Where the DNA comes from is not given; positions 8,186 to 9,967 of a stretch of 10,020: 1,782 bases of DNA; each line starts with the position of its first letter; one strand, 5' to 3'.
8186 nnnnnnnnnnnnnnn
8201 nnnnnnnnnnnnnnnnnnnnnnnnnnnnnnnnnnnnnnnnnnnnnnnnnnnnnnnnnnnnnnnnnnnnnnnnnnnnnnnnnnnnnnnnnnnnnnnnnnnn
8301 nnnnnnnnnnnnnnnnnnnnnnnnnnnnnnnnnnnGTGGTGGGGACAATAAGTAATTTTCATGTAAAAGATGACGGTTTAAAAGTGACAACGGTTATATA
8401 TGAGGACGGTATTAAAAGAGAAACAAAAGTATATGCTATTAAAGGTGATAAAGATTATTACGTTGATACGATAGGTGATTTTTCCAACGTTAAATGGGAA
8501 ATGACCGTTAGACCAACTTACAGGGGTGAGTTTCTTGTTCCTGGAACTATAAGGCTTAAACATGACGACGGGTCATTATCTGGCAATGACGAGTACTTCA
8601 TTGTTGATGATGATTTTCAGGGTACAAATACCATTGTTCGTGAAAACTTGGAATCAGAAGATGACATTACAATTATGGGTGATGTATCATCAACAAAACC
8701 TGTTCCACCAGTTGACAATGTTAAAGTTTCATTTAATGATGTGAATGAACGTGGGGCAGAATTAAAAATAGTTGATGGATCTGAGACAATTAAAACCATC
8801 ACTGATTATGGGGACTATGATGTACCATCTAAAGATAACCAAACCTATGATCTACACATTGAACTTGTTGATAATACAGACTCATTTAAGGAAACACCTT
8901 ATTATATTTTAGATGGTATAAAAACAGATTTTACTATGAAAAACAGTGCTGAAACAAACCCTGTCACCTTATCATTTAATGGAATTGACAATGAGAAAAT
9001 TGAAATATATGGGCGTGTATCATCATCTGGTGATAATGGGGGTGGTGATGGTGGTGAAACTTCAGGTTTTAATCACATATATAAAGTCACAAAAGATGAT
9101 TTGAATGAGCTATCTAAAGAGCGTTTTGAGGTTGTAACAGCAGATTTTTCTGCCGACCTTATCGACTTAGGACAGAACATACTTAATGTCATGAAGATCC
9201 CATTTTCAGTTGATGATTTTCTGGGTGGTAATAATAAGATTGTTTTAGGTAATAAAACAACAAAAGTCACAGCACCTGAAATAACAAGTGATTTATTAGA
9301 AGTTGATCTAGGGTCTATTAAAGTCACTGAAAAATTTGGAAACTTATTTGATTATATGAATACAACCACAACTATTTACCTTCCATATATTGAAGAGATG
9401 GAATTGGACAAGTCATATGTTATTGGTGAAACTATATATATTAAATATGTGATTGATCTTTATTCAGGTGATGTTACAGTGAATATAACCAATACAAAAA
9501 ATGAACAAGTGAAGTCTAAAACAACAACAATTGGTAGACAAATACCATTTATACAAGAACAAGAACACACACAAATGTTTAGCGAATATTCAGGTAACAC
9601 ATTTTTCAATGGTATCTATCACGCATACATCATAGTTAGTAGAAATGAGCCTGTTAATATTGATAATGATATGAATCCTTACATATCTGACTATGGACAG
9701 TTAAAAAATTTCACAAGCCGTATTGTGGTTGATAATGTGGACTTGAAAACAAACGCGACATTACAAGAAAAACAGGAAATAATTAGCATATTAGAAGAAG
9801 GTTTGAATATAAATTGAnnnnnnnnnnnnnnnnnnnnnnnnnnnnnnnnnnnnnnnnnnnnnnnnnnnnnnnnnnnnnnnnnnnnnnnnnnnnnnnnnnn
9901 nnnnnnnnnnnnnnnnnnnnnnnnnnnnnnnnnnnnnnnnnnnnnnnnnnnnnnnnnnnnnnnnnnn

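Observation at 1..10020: Complete ITR-bounded phi29-type phage genome of only 10,020 bp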

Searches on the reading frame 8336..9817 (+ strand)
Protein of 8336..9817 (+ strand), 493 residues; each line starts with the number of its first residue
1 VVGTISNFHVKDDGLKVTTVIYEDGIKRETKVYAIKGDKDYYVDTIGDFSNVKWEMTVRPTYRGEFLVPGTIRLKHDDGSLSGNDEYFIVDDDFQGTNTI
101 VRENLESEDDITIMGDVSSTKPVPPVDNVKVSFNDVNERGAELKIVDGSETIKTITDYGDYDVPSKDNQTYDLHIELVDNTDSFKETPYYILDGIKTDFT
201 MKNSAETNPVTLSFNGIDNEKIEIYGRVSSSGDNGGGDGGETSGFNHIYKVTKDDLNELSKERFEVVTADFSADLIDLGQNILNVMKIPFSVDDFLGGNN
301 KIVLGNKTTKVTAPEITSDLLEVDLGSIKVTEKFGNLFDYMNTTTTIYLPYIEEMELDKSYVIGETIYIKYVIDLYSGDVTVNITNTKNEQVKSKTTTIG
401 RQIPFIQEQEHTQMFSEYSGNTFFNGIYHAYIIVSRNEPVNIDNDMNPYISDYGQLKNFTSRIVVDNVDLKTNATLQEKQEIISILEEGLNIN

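Call 8: search_protein_families(library=phrogs, proteins=[window:8336-9817:+], max_evalue=1)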
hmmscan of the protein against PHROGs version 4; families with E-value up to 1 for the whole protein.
window:8336-9817:+ (493 aa): 1 family
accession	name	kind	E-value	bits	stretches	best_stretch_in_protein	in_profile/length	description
phrog_18766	-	unknown function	0.25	12.5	1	456-483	27-55/65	-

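Call 9: search_protein_families(library=pfam, proteins=[window:8336-9817:+], max_evalue=1)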
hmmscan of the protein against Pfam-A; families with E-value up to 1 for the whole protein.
window:8336-9817:+ (493 aa): 0 families

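Call 80: find_homologous_proteins(query=window:8339-9814:+, max_evalue=0.001)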
Query window:8339-9814:+ (492 aa): 9 proteins with E <= 0.001 among 7396 candidates.
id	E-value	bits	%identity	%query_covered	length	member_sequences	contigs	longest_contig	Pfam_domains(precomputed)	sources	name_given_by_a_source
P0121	0.0e+0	1078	100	100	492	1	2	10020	-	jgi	-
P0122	2.0e-71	260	42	71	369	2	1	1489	-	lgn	-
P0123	1.9e-61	227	47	51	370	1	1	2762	-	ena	-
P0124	1.2e-34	138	37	52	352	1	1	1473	-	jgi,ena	-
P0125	3.5e-31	127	36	52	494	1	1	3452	-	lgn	-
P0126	7.9e-23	99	33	42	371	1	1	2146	-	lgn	-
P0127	4.3e-10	57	28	51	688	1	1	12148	-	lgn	-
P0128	3.5e-9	54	28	51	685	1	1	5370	-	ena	-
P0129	7.5e-9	53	27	34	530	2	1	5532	-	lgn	-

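Call 81: find_homologous_proteins(query=A11, max_evalue=0.00001)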
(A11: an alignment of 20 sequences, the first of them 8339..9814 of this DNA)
Query A11 (20 sequences) (492 aa, profile of the alignment): 7 proteins with E <= 0.00001 among 8000 candidates.
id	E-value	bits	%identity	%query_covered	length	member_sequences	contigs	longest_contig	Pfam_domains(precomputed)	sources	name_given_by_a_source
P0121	1.5e-109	385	100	100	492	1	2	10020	-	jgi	-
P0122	7.1e-95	337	42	71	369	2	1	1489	-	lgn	-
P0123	3.4e-94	335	47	51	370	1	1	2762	-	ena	-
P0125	1.0e-65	241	36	52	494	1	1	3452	-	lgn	-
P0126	3.7e-62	229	33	42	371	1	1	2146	-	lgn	-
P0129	2.5e-27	115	27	34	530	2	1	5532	-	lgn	-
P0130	1.0e-16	80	31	29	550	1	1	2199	-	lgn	-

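Call 95: predict_structure(alignment_id=A12)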
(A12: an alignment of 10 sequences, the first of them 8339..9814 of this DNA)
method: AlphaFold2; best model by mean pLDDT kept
length: 492 residues; sequences in the alignment: 10
mean_pLDDT: 47.6   pTM: 0.35
mean pLDDT of the five models: 47.6, 46.2, 43.0, 41.0, 38.2
residues with pLDDT >= 90: 6; 70-90: 87; 50-70: 88; < 50: 311
segments of 3 or more residues with pLDDT < 50: 1-143, 145-147, 155-246, 261-283, 299-308, 403-422, 438-453
pLDDT, mean of each block of 10 residues (from residue 1): 28 29 27 28 27 34 32 35 26 28 33 30 29 39 47 45 40 42 39 36 31 32 32 27 43 57 38 39 58 52 43 61 84 72 79 85 88 74 89 78 43 33 65 64 31 53 61 76 67 56
secondary structure, 60 per line:
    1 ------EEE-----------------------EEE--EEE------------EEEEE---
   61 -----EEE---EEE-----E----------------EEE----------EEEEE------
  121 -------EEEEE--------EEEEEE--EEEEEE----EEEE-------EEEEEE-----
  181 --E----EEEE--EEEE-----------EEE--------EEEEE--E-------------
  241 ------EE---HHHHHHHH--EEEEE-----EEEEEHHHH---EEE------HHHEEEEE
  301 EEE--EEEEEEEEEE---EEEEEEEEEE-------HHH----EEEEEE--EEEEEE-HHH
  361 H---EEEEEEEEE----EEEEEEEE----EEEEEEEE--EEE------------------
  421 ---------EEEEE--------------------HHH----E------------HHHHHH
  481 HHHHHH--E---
elements in order: E7-9 E33-35 E38-40 E53-57 E66-68 E72-74 E97-99 E110-114 E128-132 E141-146 E149-154 E159-162 E170-175 E188-191 E194-197 E209-211 E220-224 H252-259 E262-266 E272-276 H277-280 E284-286 E296-303 E306-315 E319-328 E343-348 E351-356 H358-361 E365-373 E378-385 E390-397 E400-402 E430-434 H475-486

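Call 99: fold_search(model_id=the predicted structure, library=pdb)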
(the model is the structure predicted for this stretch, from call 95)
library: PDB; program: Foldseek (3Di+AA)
matches with E <= 10: 435; with E <= 0.001: 0
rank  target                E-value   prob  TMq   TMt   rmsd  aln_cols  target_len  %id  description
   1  4v4c_B                2.6e-02  0.99  0.10  0.16   7.5        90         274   14  Crystal Structure of Pyrogallol-Phloroglucinol Transhydroxylase from Pelobacter acidigallici (released 2014-07-09)
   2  9uvm                  3.6e-02  0.77  0.14  0.16  17.5       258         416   11  The SeMet pili protein of Streptococcus Sanguinis (released 2026-01-21)
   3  1viw_B                2.4e-01  0.51  0.12  0.26  13.7       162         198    7  TENEBRIO MOLITOR ALPHA-AMYLASE-INHIBITOR COMPLEX (released 1999-07-22)
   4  2zgq_A                3.4e-01  0.12  0.07  0.17  18.8       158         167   10  Crystal structure of AAL mutant L33A in P1 spacegroup (released 2009-01-20)
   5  7sbz_C                3.4e-01  0.11  0.10  0.17  25.0       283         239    8  JAR5 Fab bound to fHbp v1.1 crystallized in space group I422 (released 2022-10-05)
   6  7t0r_A                3.4e-01  0.04  0.09  0.12  28.4       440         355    6  Crystal structure of the anti-CD4 adnectin 6940_B01 as a complex with the extracellular domains of CD4 and ibalizumab  (released 2022-01-12)
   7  2zgp_A                4.2e-01  0.18  0.07  0.18  16.6       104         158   10  Crystal structure of Agrocybe aegerita lectin AAL mutant I25G (released 2009-01-20)
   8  2zgk                  4.4e-01  0.11  0.07  0.18  18.9       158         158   11  Crystal structure of wildtype AAL (released 2009-01-20)
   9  1nkg                  4.4e-01  0.08  0.12  0.11  22.6       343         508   11  Rhamnogalacturonan lyase from Aspergillus aculeatus (released 2004-05-25)
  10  2zyr_B                4.7e-01  0.84  0.09  0.10   4.0        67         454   19  A. Fulgidus lipase with fatty acid fragment and magnesium (released 2009-06-16)
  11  8aay_C                4.7e-01  0.09  0.08  0.07  21.7       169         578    8  Nudaurelia capensis omega virus maturation intermediate captured at pH5.6 (insect cell expressed VLPs): small class fr (released 2022-12-28)
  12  2zgu_A                4.9e-01  0.15  0.07  0.18  17.3        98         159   10  Crystal structure Agrocybe aegerita lectin AAL mutant I144G (released 2009-01-20)
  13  2zgs_A                5.2e-01  0.16  0.07  0.18  16.2       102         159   10  Crystal structure of Agrocybe aegerita lectin AAL mutant L47A (released 2009-01-20)
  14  3afk_A                5.2e-01  0.10  0.07  0.17  17.9       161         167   10  Crystal Structure of Agrocybe aegerita lectin AAL complexed with Thomsen-Friedenreich antigen (released 2010-12-01)
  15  8vse_A                5.2e-01  0.02  0.08  0.10  34.8       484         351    7  Cryo-EM structure of human CD45 extracellular region in complex with adenoviral protein E3/49K (released 2024-11-06)
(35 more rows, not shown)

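Call 101: search_protein_families(library=phrogs, alignment_id=A11, max_evalue=0.1)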
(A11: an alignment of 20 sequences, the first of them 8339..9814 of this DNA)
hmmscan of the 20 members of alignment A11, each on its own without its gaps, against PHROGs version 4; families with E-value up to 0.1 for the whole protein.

A. member 1, window:8339-9814:+ (492 aa): 0 families

B. families by the number of members that match (of 20 scanned): 7 families
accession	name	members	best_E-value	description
phrog_2178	-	1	0.00082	-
phrog_19522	-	1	0.0047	-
phrog_13357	-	1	0.009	-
phrog_6648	-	1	0.047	-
phrog_7700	-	1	0.061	-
phrog_19170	-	1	0.084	-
phrog_35844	-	1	0.093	-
